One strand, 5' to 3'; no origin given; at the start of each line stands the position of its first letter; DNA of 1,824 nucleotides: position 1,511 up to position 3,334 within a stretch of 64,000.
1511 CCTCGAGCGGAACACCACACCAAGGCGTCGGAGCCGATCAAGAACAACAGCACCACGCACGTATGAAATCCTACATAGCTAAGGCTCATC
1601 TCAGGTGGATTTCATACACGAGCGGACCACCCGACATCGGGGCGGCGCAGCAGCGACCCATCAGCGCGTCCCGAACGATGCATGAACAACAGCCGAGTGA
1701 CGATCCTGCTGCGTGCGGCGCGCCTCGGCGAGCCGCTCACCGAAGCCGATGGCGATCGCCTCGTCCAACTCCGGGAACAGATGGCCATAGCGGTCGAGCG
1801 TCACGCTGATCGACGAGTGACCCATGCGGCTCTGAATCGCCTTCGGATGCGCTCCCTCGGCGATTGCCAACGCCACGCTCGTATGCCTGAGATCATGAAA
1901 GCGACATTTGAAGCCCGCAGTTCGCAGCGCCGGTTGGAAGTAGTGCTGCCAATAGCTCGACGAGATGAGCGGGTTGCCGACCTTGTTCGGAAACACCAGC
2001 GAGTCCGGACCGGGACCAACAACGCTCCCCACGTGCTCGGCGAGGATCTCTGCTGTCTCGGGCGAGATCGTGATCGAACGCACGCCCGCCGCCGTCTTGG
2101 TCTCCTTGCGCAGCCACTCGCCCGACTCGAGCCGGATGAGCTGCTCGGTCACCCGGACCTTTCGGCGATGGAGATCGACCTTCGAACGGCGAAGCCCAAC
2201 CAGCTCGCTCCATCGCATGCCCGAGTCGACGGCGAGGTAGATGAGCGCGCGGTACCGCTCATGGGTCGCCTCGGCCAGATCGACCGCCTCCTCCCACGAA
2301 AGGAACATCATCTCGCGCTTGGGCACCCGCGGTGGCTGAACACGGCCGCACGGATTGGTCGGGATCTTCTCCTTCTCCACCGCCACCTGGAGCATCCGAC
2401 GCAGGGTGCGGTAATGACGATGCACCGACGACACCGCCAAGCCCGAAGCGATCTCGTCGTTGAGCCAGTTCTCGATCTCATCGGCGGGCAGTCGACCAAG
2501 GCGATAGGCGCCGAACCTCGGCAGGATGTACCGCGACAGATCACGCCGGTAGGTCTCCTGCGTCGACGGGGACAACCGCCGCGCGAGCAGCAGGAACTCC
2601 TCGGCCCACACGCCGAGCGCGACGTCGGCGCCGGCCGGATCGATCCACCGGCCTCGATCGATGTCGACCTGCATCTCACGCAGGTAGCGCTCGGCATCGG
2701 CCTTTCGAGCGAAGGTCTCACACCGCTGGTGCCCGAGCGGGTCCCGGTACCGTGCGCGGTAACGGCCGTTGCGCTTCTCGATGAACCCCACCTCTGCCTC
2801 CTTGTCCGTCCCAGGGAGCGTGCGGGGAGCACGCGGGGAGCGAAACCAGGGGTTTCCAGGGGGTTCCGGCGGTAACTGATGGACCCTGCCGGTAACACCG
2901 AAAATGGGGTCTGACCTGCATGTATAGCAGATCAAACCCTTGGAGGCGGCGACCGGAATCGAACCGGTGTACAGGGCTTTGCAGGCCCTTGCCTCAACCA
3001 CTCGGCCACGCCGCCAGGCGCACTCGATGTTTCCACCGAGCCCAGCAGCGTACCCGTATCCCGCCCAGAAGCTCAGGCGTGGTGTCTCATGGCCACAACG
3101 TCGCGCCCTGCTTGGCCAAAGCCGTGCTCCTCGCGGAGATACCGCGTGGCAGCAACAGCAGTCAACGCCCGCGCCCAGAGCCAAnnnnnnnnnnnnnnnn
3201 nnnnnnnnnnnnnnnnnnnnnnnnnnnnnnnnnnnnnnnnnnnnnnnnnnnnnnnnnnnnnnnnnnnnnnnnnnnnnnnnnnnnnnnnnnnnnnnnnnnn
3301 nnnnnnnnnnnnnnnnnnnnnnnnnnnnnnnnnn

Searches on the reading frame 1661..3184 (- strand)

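Call 6: search_protein_families(library=pfam, proteins=[window:1661-3184:-])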
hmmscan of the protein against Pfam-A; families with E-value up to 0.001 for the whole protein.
window:1661-3184:- (507 aa): 4 families
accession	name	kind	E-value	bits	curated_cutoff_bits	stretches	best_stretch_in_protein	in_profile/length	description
PF00589.27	Phage_integrase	-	5.3e-22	78.9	27.1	1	298-470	6-169/172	Phage integrase family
PF02899.23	Phage_int_SAM_1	-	7.4e-06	26.6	22.3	1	196-270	6-81/83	Phage integrase, N-terminal SAM-like domain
PF14659.12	Phage_int_SAM_3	-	1.4e-05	25.6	22.6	1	202-243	15-56/58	Phage integrase, N-terminal SAM-like domain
PF22022.2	Phage_int_M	-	0.00024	21.7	27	0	194-282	5-93/96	Phage integrase central domain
